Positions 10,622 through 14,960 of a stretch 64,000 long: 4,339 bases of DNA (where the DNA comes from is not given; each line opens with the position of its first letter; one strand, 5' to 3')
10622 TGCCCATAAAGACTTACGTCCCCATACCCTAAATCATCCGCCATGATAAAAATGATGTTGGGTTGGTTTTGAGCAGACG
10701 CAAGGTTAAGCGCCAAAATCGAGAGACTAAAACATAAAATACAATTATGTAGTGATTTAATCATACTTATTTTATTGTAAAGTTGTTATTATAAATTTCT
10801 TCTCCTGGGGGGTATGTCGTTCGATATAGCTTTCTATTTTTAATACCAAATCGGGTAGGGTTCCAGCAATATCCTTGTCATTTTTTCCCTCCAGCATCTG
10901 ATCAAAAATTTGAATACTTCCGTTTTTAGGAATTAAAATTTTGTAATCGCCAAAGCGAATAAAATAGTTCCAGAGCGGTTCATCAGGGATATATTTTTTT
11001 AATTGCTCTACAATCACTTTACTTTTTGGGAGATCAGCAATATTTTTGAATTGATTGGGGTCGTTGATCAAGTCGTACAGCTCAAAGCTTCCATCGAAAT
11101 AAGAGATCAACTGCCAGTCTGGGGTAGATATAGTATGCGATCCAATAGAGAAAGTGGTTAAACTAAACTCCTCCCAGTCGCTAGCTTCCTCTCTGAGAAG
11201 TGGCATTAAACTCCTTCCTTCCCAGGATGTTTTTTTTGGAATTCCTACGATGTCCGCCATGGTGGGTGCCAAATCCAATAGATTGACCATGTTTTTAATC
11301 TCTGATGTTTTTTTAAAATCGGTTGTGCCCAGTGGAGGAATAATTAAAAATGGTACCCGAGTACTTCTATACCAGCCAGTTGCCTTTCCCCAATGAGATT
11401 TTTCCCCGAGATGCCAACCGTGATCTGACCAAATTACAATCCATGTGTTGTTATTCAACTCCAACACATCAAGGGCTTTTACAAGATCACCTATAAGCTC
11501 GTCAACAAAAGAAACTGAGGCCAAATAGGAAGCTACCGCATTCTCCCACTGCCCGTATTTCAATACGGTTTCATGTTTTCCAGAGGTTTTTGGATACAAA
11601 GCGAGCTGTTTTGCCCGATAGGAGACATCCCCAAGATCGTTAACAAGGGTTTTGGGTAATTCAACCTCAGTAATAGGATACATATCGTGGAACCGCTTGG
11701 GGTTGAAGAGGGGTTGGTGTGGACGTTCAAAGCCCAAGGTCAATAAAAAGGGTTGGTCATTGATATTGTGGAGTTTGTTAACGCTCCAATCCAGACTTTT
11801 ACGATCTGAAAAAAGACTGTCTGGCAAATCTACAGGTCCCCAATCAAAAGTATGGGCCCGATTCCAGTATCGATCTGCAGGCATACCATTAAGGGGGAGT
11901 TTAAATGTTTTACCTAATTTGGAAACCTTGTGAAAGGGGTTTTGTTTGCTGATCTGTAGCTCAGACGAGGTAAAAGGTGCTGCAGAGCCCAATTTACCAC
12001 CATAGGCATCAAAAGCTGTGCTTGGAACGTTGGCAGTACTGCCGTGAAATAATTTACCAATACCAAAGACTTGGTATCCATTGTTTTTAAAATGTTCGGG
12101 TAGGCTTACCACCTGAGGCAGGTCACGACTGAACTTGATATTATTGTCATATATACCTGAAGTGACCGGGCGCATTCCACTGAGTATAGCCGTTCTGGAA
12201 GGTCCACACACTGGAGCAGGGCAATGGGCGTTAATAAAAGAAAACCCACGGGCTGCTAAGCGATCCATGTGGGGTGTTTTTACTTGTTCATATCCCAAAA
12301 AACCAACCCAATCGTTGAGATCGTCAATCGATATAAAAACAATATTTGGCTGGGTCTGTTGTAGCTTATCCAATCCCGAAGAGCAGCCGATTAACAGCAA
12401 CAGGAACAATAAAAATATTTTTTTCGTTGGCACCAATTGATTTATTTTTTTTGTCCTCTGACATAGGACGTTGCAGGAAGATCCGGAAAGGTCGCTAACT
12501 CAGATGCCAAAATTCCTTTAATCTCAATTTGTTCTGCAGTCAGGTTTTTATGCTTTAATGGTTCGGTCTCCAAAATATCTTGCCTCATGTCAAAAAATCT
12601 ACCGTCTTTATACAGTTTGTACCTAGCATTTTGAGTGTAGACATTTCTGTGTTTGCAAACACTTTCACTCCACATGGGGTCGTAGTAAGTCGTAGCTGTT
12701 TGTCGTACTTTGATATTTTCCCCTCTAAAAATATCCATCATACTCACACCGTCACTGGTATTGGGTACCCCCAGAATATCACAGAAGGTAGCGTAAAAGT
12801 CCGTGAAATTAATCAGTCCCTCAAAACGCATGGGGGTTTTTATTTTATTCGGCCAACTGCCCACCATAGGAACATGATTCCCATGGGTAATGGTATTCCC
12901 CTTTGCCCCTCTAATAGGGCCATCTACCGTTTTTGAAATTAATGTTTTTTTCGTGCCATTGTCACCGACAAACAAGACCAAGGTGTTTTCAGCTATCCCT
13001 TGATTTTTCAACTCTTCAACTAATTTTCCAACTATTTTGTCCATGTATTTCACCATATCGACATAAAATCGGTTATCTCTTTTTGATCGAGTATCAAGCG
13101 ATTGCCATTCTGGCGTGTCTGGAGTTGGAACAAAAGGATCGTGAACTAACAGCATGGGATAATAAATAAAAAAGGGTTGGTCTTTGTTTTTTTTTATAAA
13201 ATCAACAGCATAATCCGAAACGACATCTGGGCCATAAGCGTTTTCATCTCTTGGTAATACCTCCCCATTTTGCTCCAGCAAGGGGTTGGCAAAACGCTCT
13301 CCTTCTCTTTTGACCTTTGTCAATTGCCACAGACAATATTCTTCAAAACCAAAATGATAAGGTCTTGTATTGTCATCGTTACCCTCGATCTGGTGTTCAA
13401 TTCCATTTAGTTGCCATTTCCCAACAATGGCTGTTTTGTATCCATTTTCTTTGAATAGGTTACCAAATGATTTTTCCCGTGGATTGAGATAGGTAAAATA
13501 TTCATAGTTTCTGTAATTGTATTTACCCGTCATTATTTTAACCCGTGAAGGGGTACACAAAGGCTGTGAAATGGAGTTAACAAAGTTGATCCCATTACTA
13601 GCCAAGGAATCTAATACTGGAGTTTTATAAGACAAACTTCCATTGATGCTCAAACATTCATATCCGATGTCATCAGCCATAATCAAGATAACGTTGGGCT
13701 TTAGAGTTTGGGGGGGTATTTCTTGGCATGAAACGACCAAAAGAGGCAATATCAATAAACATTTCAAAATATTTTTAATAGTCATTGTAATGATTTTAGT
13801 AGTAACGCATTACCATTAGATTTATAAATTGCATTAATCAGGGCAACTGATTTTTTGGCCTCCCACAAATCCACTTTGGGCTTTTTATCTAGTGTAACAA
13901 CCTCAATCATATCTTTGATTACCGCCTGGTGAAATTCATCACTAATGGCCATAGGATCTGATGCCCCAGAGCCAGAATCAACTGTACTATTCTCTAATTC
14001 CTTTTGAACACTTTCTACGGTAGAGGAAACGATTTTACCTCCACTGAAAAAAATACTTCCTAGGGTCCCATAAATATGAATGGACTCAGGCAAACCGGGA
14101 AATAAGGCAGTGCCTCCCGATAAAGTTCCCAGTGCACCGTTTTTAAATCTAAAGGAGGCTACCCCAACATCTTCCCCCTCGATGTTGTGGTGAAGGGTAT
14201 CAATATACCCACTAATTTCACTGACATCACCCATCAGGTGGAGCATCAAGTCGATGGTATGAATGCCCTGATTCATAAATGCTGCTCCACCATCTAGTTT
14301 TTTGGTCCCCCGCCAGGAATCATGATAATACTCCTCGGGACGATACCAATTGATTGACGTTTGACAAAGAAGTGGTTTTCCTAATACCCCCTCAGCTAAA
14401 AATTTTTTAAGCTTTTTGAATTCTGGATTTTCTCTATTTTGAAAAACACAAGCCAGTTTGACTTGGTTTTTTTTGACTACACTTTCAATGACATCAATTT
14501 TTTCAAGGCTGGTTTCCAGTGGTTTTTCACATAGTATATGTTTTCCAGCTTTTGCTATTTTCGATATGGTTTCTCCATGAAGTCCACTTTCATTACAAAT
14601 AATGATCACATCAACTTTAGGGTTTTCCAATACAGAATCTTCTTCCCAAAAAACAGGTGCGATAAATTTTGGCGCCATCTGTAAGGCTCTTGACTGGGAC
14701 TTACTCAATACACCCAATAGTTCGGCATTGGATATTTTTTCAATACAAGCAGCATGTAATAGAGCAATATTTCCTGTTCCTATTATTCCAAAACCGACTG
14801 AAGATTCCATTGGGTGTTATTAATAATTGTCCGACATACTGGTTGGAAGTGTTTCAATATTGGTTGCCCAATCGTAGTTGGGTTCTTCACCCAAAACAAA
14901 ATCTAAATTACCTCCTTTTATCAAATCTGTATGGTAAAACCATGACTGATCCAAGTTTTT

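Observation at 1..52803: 53-kb sulfatase-dense PUL whose enzyme mix fits no single known substrate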

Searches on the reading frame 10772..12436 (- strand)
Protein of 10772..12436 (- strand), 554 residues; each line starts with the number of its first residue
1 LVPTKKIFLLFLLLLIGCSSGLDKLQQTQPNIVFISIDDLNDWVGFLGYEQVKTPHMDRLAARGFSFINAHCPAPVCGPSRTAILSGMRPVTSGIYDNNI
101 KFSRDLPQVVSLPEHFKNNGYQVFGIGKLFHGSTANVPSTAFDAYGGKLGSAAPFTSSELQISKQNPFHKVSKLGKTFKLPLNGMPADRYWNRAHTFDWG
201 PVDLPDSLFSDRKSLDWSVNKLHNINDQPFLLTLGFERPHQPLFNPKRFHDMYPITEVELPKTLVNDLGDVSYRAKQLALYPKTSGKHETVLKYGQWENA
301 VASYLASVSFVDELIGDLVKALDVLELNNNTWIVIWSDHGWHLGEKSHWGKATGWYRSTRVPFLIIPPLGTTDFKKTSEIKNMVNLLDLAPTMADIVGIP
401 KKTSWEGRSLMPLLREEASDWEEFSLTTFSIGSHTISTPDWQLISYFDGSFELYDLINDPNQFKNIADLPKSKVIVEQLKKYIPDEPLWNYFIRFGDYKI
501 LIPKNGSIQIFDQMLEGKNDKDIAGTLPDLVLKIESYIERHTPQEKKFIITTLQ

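Call 3: search_protein_families(library=pfam, proteins=[window:10772-12436:-], max_evalue=0.00001)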
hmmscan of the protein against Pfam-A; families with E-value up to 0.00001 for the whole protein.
window:10772-12436:- (554 aa): 3 families
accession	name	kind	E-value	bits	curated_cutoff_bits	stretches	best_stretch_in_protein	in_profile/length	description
PF00884.28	Sulfatase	-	5.3e-44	151.2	25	1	30-399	1-301/301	Sulfatase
PF16347.10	SGSH_C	-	2.7e-16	60.5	29.3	1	344-483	1-148/154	N-sulphoglucosamine sulphohydrolase, C-terminal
PF01663.27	Phosphodiest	-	2.5e-09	37.7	23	0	305-341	185-221/342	Type I phosphodiesterase / nucleotide pyrophosphatase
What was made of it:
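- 10772..12436 (-): S1 sulfatase (CGPSR), lipoprotein; subfamily unresolved. Pfam 5.3e-44 (call 3).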

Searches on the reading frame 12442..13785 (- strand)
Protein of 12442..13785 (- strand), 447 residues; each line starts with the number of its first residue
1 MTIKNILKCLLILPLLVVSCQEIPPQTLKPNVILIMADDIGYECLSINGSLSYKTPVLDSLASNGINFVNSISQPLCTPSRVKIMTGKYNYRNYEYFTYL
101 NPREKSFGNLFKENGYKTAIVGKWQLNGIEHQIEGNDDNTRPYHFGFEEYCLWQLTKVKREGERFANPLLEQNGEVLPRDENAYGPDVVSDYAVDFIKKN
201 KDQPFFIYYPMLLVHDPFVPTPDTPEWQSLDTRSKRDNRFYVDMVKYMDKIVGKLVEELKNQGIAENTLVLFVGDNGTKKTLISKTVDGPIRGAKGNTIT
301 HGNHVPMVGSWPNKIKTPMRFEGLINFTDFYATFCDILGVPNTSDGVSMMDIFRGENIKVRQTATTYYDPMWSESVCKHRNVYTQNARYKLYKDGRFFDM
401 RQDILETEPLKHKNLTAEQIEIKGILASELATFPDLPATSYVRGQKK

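Call 3: search_protein_families(library=pfam, proteins=[window:12442-13785:-], max_evalue=0.00001)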
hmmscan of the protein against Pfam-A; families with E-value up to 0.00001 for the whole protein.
window:12442-13785:- (447 aa): 2 families
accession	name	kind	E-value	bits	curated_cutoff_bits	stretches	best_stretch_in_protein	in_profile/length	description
PF00884.28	Sulfatase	-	4.4e-47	161.3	25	1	30-340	1-301/301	Sulfatase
PF16347.10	SGSH_C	-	1.1e-08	35.9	29.3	1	304-408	17-129/154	N-sulphoglucosamine sulphohydrolase, C-terminal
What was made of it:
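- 12442..13785 (-): S1 sulfatase (CTPSR), lipoprotein, S1_19-like. Pfam 4.4e-47 (call 3).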

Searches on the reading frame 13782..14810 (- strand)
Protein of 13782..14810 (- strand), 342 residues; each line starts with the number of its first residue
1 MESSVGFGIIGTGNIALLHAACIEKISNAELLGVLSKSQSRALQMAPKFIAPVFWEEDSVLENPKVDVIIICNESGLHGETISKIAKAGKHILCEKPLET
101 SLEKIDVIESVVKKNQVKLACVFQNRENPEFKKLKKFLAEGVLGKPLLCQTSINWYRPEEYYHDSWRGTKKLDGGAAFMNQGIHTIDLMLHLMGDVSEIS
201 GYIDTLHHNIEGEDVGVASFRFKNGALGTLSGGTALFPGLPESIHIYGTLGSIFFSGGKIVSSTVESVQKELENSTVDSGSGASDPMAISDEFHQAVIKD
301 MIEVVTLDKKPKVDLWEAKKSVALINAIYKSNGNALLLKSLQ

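Call 3: search_protein_families(library=pfam, proteins=[window:13782-14810:-], max_evalue=0.00001)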
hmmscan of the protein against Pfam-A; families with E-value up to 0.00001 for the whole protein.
window:13782-14810:- (342 aa): 3 families
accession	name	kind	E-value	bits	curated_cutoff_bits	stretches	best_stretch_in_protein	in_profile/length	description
PF22725.1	GFO_IDH_MocA_C3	-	2.9e-29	102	27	1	131-253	1-123/124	GFO/IDH/MocA C-terminal domain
PF02894.22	GFO_IDH_MocA_C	-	2.3e-24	86.9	22.9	1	135-332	1-210/218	Oxidoreductase family, C-terminal alpha/beta domain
PF01408.29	GFO_IDH_MocA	-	3.4e-23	83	24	1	6-120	2-117/120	Oxidoreductase family, NAD-binding Rossmann fold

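Call 46: search_protein_families(library=ncbifam, proteins=[window:13782-14810:-], max_evalue=0.00001)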
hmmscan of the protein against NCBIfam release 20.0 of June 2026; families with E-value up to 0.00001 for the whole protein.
window:13782-14810:- (342 aa): 8 families
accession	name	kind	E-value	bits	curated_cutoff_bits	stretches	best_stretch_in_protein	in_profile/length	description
TIGR04380.1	myo_inos_iolG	equivalog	2.9e-37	128.3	355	1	5-331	2-322/330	inositol 2-dehydrogenase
NF052479.1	LevoglcsnDh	equivalog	1.1e-22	80.3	650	1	59-206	67-215/386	levoglucosan dehydrogenase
NF040723.1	UDP-GlcNAcDh_Arch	equivalog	2.8e-20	73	450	1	8-230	4-213/302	UDP-N-acetylglucosamine 3-dehydrogenase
NF008607.0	PRK11579.1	subfamily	1.7e-18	66.8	330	1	1-211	1-207/346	oxidoreductase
NF052679.1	InsChiInosDhIolG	equivalog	2.2e-17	63.1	540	1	5-160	3-162/343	bifunctional inositol 2-dehydrogenase/D-chiro-inositol 1-dehydrogenase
NF041392.1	XylDh_Gfo6_Halo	equivalog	2e-16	59.8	350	1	4-224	16-246/350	D-xylose 1-dehydrogenase Gfo6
NF007574.0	PRK10206.1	equivalog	1.9e-14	53.5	352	1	56-215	56-209/345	oxidoreductase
NF058563.1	BT_2159_fam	equivalog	3.8e-09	36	650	1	7-145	3-142/350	disaccharide 3-dehydrogenase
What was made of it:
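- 13782..14810 (-): GFO/IDH/MocA oxidoreductase. It is the only protein of the locus without an export signal. NCBIfam best hit is inositol 2-dehydrogenase, 2.9e-37, below the curated cut-off (call 46).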
